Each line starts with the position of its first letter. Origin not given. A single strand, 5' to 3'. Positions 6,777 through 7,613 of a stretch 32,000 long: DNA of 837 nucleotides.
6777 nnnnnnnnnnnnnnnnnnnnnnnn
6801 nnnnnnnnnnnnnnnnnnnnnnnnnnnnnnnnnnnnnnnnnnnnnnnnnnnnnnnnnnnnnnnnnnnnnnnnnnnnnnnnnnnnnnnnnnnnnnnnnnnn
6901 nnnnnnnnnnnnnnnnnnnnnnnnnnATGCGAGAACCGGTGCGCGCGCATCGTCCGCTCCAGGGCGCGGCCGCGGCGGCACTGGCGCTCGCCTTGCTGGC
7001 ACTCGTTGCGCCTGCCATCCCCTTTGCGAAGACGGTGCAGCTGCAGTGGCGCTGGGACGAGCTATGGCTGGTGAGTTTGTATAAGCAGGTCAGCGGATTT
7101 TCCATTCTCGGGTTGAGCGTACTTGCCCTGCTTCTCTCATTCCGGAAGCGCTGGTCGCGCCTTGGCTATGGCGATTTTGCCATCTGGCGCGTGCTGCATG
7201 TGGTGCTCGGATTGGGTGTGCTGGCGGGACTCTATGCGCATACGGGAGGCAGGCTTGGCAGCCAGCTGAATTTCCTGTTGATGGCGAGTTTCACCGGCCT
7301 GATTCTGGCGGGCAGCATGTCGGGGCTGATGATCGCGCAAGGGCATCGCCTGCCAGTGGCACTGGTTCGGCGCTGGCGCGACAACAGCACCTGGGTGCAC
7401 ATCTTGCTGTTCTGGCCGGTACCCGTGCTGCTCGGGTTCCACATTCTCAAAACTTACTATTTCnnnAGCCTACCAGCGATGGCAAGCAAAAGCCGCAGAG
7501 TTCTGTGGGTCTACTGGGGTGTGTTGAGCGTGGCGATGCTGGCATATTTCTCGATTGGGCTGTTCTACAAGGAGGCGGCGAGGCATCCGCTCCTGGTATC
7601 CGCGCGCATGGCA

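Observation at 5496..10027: Uncharacterised four-gene redox module: cytoplasmic NAD(P)H flavoprotein wired through a membrane di-haem domain to an 11-haem periplasmic cytochrome, a DUF3365 haem protein and a globin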

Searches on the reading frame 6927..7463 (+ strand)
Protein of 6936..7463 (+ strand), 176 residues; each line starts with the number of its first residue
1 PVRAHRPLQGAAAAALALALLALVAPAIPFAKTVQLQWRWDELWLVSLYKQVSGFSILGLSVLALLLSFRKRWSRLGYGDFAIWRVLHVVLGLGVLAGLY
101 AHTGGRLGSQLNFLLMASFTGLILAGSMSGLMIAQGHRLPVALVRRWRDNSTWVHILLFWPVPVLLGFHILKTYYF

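Call 49: search_protein_families(library=pfam, proteins=[window:6936-7463:+], max_evalue=1)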
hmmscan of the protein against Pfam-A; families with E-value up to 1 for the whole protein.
window:6936-7463:+ (176 aa): 1 family
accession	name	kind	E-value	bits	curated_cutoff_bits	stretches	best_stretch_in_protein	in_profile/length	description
PF19629.4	DUF6133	-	0.077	13.6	27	1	77-104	19-46/65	Family of unknown function (DUF6133)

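Call 54: search_solved_structures(query=A3, max_evalue=10, show_alignments=3)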
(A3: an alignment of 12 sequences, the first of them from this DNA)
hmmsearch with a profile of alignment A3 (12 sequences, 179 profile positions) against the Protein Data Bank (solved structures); distinct sequences matched with E-value up to 10: 1.
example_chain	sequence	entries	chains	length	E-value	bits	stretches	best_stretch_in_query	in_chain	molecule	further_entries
4zdt_B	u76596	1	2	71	0.66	13.5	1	134-165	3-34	Structure-specific endonuclease subunit slx4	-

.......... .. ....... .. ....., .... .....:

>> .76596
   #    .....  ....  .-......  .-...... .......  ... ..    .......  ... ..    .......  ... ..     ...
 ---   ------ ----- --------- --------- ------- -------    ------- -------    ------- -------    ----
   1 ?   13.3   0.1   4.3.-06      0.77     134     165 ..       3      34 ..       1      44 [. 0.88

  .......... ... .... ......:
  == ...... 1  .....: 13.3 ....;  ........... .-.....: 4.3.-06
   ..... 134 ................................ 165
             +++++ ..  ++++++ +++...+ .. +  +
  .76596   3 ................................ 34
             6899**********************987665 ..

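Call 55: search_protein_families(library=pfam, alignment_id=A3, max_evalue=10)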
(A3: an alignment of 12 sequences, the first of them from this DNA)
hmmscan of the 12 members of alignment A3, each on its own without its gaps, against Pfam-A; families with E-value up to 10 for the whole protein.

A. member 1, seq(179 aa): 2 families
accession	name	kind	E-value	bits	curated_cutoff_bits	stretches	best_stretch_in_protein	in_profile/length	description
PF19629.4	DUF6133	-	0.098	13.2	27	1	80-107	19-46/65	Family of unknown function (DUF6133)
PF23993.1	DUF7311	-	2.1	9.3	27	1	16-38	7-29/150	Domain of unknown function (DUF7311)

B. families by the number of members that match (of 12 scanned): 15 families
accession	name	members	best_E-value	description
PF13301.11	DUF4079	3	0.01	Protein of unknown function (DUF4079)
PF12911.12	OppC_N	2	0.017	N-terminal TM domain of oligopeptide transport permease C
PF14358.11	DUF4405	2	0.035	Domain of unknown function (DUF4405)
PF01292.26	Ni_hydr_CYTB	2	0.065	Prokaryotic cytochrome b561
PF03239.20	FTR1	1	0.00054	Iron permease FTR1 family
PF00689.26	Cation_ATPase_C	1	0.0077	Cation transporting ATPase, C-terminus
PF02117.22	7TM_GPCR_Sra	1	0.043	Serpentine type 7TM GPCR chemoreceptor Sra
PF19629.4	DUF6133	1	0.098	Family of unknown function (DUF6133)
PF07291.16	MauE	1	0.13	Methylamine utilisation protein MauE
PF02803.24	Thiolase_C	1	0.17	Thiolase, C-terminal domain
PF00746.26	Gram_pos_anchor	1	0.36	LPXTG cell wall anchor motif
PF23993.1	DUF7311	1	2.1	Domain of unknown function (DUF7311)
PF19865.4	DUF6338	1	3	Family of unknown function (DUF6338)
PF04418.17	DUF543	1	8.4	Domain of unknown function (DUF543)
PF11833.13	CPP1-like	1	9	Protein CHAPERONE-LIKE PROTEIN OF POR1-like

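Call 71: search_protein_representatives(alignment_id=A3)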
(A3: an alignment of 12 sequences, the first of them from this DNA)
Query: 12 sequences, 179 profile positions. Proteins with E-value up to 0.001 (for the whole library): 727; up to 1e-10: 560; up to 1e-30: 314. The best 150 are listed.
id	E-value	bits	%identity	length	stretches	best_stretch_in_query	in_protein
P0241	1.2e-68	247.2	-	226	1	2-179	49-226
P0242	6.8e-64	231.7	-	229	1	2-179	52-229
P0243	1.1e-62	227.8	-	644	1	3-179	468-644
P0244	4.5e-62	225.8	-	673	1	3-179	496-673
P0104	1.3e-61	224.3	-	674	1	2-179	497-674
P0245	6.2e-61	222.1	-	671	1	2-179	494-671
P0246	1.8e-60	220.6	-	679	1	3-179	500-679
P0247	6.3e-60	218.8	-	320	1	5-179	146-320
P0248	9.8e-60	218.2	-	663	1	3-179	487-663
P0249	1.1e-59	218.0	-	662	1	2-179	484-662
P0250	2.4e-59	216.9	-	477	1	9-179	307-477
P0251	4.8e-59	216.0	-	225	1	2-179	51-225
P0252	2.0e-58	213.9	-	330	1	2-179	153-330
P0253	7.2e-58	212.1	-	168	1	15-179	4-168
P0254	1.0e-57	211.6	-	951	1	4-179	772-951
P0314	1.1e-45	172.4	-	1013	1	5-179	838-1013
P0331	3.7e-44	167.4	-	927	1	5-179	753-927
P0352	8.7e-43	163.0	-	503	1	4-179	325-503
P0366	1.0e-41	159.5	-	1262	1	3-179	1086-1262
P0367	1.2e-41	159.3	-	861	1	3-179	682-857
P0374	2.5e-41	158.3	-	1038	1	6-179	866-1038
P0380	5.4e-41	157.1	-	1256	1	2-179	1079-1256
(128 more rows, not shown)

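Call 72: search_protein_families(library=pfam, proteins=[P0254, P0314, P0331, P0366, P0380, P0374, P0367, P0241, P0250, P0352], max_evalue=0.0001)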
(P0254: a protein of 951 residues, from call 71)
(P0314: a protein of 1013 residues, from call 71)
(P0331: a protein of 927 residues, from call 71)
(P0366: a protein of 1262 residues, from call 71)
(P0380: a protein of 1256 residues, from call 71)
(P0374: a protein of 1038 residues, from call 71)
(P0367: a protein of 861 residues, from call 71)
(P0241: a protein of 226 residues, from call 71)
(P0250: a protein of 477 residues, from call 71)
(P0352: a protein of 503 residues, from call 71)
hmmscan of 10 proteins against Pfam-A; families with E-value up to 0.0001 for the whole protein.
P0254 (951 aa): 8 families
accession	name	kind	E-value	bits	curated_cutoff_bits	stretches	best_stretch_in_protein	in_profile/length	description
PF13499.12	EF-hand_7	-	5.4e-11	43.1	30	1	208-266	4-66/67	EF-hand domain pair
PF04324.20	Fer2_BFD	-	2.6e-10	40.9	26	1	483-530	1-48/50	BFD-like [2Fe-2S] binding domain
PF13202.12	EF-hand_5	-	4.3e-10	39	25.9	0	246-263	5-22/25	EF hand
PF00970.30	FAD_binding_6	-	8.4e-10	39.3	21.1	1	539-631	3-96/99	Oxidoreductase FAD-binding domain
PF00036.39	EF-hand_1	-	7.3e-09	35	25.4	0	242-264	2-24/29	EF hand domain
PF00175.26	NAD_binding_1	-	1.3e-07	32.7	22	1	645-741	2-108/109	Oxidoreductase NAD-binding domain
PF13405.12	EF-hand_6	-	2e-06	27.4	25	0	209-236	3-30/30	EF-hand domain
PF10591.15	SPARC_Ca_bdg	-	1.8e-05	25.5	22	1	209-264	57-112/113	Secreted protein acidic and rich in cysteine Ca binding region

P0314 (1013 aa): 5 families
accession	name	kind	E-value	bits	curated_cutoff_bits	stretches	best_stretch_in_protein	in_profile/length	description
PF00027.35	cNMP_binding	-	1.5e-61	204.8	27.5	3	38-125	3-87/89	Cyclic nucleotide-binding domain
PF00970.30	FAD_binding_6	-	8.6e-11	42.5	21.1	1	611-698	10-97/99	Oxidoreductase FAD-binding domain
PF04324.20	Fer2_BFD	-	1.6e-09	38.4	26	1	548-595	1-48/50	BFD-like [2Fe-2S] binding domain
PF00175.26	NAD_binding_1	-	2.2e-09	38.4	22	1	712-807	3-108/109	Oxidoreductase NAD-binding domain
PF25562.1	CNBH_CNNM2_C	-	1.4e-07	31.7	27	0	353-406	61-111/172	Metal transporter CNNM2-like, C-terminal CNBH domain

P0331 (927 aa): 4 families
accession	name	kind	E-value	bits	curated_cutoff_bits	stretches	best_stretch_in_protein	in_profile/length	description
PF07992.20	Pyr_redox_2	-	1.5e-48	166.2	26.1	1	44-327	3-280/291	Pyridine nucleotide-disulphide oxidoreductase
PF00070.33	Pyr_redox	-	5.6e-15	56.1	22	1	186-256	1-70/82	Pyridine nucleotide-disulphide oxidoreductase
PF18267.7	Rubredoxin_C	-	1.2e-12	48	25.9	1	362-427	3-68/70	Rubredoxin NAD+ reductase C-terminal domain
PF04324.20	Fer2_BFD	-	6.6e-10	39.6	26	1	462-508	1-47/50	BFD-like [2Fe-2S] binding domain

P0366 (1262 aa): 4 families
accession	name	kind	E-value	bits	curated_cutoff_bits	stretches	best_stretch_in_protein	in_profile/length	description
PF07992.20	Pyr_redox_2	-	1.3e-45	156.5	26.1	1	11-312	3-277/291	Pyridine nucleotide-disulphide oxidoreductase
PF00070.33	Pyr_redox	-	9.9e-16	58.5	22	1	163-229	2-67/82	Pyridine nucleotide-disulphide oxidoreductase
PF04324.20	Fer2_BFD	-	6.8e-11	42.8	26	1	450-497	1-48/50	BFD-like [2Fe-2S] binding domain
PF18267.7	Rubredoxin_C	-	2.5e-10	40.6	25.9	1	351-415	4-68/70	Rubredoxin NAD+ reductase C-terminal domain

P0380 (1256 aa): 4 families
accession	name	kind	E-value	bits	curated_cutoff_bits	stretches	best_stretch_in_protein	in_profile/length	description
PF07992.20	Pyr_redox_2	-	1.2e-43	150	26.1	1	10-330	3-279/291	Pyridine nucleotide-disulphide oxidoreductase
PF00070.33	Pyr_redox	-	1.3e-14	54.9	22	1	157-224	2-68/82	Pyridine nucleotide-disulphide oxidoreductase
PF04324.20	Fer2_BFD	-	2.3e-10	41.1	26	1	466-514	1-49/50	BFD-like [2Fe-2S] binding domain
PF18267.7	Rubredoxin_C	-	1.1e-08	35.3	25.9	1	366-431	3-68/70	Rubredoxin NAD+ reductase C-terminal domain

P0374 (1038 aa): 5 families
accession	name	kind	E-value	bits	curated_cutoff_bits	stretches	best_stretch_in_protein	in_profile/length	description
PF07992.20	Pyr_redox_2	-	6.8e-48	164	26.1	1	24-313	3-283/291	Pyridine nucleotide-disulphide oxidoreductase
PF00070.33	Pyr_redox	-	5.4e-15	56.1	22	1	165-233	1-68/82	Pyridine nucleotide-disulphide oxidoreductase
PF18267.7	Rubredoxin_C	-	2.1e-13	50.4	25.9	1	345-410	3-68/70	Rubredoxin NAD+ reductase C-terminal domain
PF04324.20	Fer2_BFD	-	6.1e-09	36.5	26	1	445-492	1-48/50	BFD-like [2Fe-2S] binding domain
PF13738.12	Pyr_redox_3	-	8.6e-06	25.6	30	1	121-304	126-305/305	Pyridine nucleotide-disulphide oxidoreductase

P0367 (861 aa): 3 families
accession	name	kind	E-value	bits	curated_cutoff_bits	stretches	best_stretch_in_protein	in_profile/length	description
PF00027.35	cNMP_binding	-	2.5e-44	149.6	27.5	2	166-251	2-88/89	Cyclic nucleotide-binding domain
PF00970.30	FAD_binding_6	-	1.2e-11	45.3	21.1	1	455-550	3-99/99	Oxidoreductase FAD-binding domain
PF04324.20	Fer2_BFD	-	6e-11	43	26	1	399-446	1-48/50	BFD-like [2Fe-2S] binding domain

P0241 (226 aa): 1 family
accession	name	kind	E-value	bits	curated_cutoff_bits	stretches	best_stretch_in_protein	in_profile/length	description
PF04324.20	Fer2_BFD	-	7.6e-09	36.2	26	1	2-44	7-49/50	BFD-like [2Fe-2S] binding domain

P0250 (477 aa): 4 families
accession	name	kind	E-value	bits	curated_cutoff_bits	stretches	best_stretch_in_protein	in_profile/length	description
PF07992.20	Pyr_redox_2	-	1.6e-26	93.8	26.1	1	2-132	167-288/291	Pyridine nucleotide-disulphide oxidoreductase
PF04324.20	Fer2_BFD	-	3.3e-13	50.2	26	1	248-295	1-48/50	BFD-like [2Fe-2S] binding domain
PF18267.7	Rubredoxin_C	-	1.7e-06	28.3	25.9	1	149-212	2-67/70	Rubredoxin NAD+ reductase C-terminal domain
PF00070.33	Pyr_redox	-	5.4e-05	24.1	22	0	2-58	24-81/82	Pyridine nucleotide-disulphide oxidoreductase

P0352 (503 aa): 2 families
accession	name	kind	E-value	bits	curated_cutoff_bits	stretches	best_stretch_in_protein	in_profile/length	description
PF07992.20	Pyr_redox_2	-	2e-28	100.1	26.1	1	1-143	146-284/291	Pyridine nucleotide-disulphide oxidoreductase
PF00070.33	Pyr_redox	-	1.1e-11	45.5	22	1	2-61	4-62/82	Pyridine nucleotide-disulphide oxidoreductase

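Call 73: list_cluster_members(proteins=[P0254, P0314, P0367, P0366, P0380, P0331, P0374])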
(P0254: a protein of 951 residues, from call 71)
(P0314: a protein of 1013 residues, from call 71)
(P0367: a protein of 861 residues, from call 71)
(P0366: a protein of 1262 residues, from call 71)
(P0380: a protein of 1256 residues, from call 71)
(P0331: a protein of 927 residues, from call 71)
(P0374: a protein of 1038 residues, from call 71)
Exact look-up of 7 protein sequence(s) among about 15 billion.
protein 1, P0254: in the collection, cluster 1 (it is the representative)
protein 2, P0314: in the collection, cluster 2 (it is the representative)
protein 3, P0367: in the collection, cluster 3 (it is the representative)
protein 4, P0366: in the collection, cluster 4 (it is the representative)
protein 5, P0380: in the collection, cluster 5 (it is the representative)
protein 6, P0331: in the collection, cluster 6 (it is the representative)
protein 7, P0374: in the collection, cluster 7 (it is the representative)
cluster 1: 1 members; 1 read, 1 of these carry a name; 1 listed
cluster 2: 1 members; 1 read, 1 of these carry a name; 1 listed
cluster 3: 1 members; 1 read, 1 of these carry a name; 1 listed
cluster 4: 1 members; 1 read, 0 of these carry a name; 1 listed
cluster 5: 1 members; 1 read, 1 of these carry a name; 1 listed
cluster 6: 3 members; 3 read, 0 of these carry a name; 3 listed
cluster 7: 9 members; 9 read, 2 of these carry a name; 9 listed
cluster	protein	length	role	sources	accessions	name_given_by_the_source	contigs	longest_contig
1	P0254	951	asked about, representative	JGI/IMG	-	nitric-oxide synthase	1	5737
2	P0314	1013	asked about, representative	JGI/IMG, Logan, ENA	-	ferredoxin-NADP reductase/CRP-like cAMP-binding protein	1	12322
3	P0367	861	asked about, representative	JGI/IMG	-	ferredoxin-NADP reductase/CRP-like cAMP-binding protein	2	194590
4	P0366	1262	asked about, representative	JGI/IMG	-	-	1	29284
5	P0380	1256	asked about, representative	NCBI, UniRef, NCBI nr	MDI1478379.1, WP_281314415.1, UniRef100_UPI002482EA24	FAD-dependent oxidoreductase [Polyangium sp. y55x31] | FAD-dependent oxidoreductase n=1 Tax=Polyangium sp. y55x31 TaxID=3042688 ...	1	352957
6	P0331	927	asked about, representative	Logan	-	-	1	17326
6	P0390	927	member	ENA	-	-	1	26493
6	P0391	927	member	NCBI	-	-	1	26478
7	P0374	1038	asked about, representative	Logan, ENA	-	-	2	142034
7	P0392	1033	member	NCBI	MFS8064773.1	MAG: FAD-dependent oxidoreductase [Byssovorax sp.]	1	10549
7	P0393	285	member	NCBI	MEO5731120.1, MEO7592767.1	MAG: FAD-dependent oxidoreductase, partial [Byssovorax sp.]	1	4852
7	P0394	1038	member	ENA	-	-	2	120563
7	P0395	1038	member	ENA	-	-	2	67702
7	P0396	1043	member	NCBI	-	-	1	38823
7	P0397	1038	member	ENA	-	-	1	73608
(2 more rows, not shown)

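Call 75: find_encoding_contigs(protein=P0367, flank=6000, max_places=1)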
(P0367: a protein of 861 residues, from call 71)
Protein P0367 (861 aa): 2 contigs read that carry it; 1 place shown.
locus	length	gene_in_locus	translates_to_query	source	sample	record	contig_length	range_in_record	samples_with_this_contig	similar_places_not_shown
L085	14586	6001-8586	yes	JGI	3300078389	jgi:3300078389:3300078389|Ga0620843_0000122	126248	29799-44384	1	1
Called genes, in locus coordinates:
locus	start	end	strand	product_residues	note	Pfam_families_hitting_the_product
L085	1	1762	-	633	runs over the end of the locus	PF09335:VTT_dom, PF14067:LssY_C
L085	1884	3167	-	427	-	PF00202:Aminotran_3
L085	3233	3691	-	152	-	PF01850:PIN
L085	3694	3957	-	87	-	-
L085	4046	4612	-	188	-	PF22769:DCD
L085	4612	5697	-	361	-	PF01883:FeS_assembly_P, PF00142:Fer4_NifH (faint), PF01656:CbiA, PF09140:MipZ, PF10609:ParA, PF13614:AAA_31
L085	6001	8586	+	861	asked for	PF00027:cNMP_binding, PF04324:Fer2_BFD, PF00970:FAD_binding_6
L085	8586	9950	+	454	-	PF09699:Paired_CXXCH_1 (faint), PF14522:Cytochrome_C7 (faint), PF14537:Cytochrom_c3_2 (weak), PF22113:Mtrc-MtrF_II-IV_dom (faint)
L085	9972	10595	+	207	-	PF11845:Tll0287-like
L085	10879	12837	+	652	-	PF22240:ISP_coupler, PF18135:Type_ISP_C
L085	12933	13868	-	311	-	PF02423:OCD_Mu_crystall, PF01488:Shikimate_DH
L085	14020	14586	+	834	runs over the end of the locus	PF20703:nSTAND1, PF13191:AAA_16 (weak), PF13401:AAA_22 (weak), PF12799:LRR_4 (faint), PF14580:LRR_9 (faint), PF25019:LRR_R13L1-DRL21 (faint)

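Call 76: find_encoding_contigs(protein=P0380, flank=7000, max_places=1)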
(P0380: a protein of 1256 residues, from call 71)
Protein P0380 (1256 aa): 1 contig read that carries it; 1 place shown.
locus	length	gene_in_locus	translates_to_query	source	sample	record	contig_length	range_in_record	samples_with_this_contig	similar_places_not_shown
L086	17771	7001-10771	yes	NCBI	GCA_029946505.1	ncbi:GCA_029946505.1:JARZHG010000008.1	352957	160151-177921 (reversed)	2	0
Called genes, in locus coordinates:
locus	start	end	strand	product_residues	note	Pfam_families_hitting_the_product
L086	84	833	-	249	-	-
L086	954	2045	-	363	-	-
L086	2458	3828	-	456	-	PF16697:Yop-YscD_cpl (weak), PF00498:FHA, PF00158:Sigma54_activat, PF14532:Sigma54_activ_2, PF07724:AAA_2 (weak), PF07728:AAA_5, PF25601:AAA_lid_14, PF02954:HTH_8, +1 more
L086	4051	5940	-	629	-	PF00005:ABC_tran, PF13304:AAA_21 (faint)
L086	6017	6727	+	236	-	-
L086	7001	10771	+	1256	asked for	PF07992:Pyr_redox_2, PF00070:Pyr_redox, PF18267:Rubredoxin_C, PF04324:Fer2_BFD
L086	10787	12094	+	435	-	PF02085:Cytochrom_CIII (faint), PF14522:Cytochrome_C7 (faint), PF14537:Cytochrom_c3_2 (weak), PF09699:Paired_CXXCH_1 (faint)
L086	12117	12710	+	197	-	PF11845:Tll0287-like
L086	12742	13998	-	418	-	-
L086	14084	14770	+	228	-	PF02581:TMP-TENI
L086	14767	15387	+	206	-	-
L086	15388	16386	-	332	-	PF13177:DNA_pol3_delta2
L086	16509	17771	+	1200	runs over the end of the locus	PF01839:FG-GAP (faint), PF25292:Beta-prop_CGLA (faint), PF13517:FG-GAP_3 (weak)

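Call 77: find_encoding_contigs(protein=P0314, flank=6000, max_places=1)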
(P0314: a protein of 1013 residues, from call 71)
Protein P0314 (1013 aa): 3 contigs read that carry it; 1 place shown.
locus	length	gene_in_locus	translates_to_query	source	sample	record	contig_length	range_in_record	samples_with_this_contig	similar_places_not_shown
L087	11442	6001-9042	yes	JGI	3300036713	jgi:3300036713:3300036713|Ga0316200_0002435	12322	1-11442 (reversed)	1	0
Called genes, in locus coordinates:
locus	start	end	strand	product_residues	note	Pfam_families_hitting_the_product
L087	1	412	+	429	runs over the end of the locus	?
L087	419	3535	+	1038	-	PF04313:HSDR_N, PF02384:N6_Mtase, PF20473:MmeI_Mtase, PF01170:UPF0020 (faint), PF07669:Eco57I, PF12950:TaqI_C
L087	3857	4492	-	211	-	PF26303:UPF0323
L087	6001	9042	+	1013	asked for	PF00027:cNMP_binding, PF04324:Fer2_BFD, PF00970:FAD_binding_6, PF00175:NAD_binding_1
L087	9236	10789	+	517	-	PF02085:Cytochrom_CIII (faint), PF14522:Cytochrome_C7 (faint), PF14537:Cytochrom_c3_2 (faint)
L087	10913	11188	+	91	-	-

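Call 78: find_encoding_contigs(protein=P0254, flank=6000, max_places=1)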
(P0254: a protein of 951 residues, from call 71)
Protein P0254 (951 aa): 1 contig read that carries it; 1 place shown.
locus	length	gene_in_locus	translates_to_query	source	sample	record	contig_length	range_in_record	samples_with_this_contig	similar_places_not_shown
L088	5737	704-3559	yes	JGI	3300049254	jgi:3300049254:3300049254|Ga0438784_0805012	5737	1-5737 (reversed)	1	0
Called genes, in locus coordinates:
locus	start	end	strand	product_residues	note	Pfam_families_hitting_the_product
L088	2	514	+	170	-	?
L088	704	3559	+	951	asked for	PF00036:EF-hand_1 (faint), PF10591:SPARC_Ca_bdg (faint), PF13202:EF-hand_5 (faint), PF13405:EF-hand_6 (faint), PF13499:EF-hand_7, PF04324:Fer2_BFD, PF00970:FAD_binding_6, PF00175:NAD_binding_1 (weak)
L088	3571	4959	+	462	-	PF02085:Cytochrom_CIII (faint), PF14522:Cytochrome_C7 (faint), PF14537:Cytochrom_c3_2 (weak)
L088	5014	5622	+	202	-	PF11845:Tll0287-like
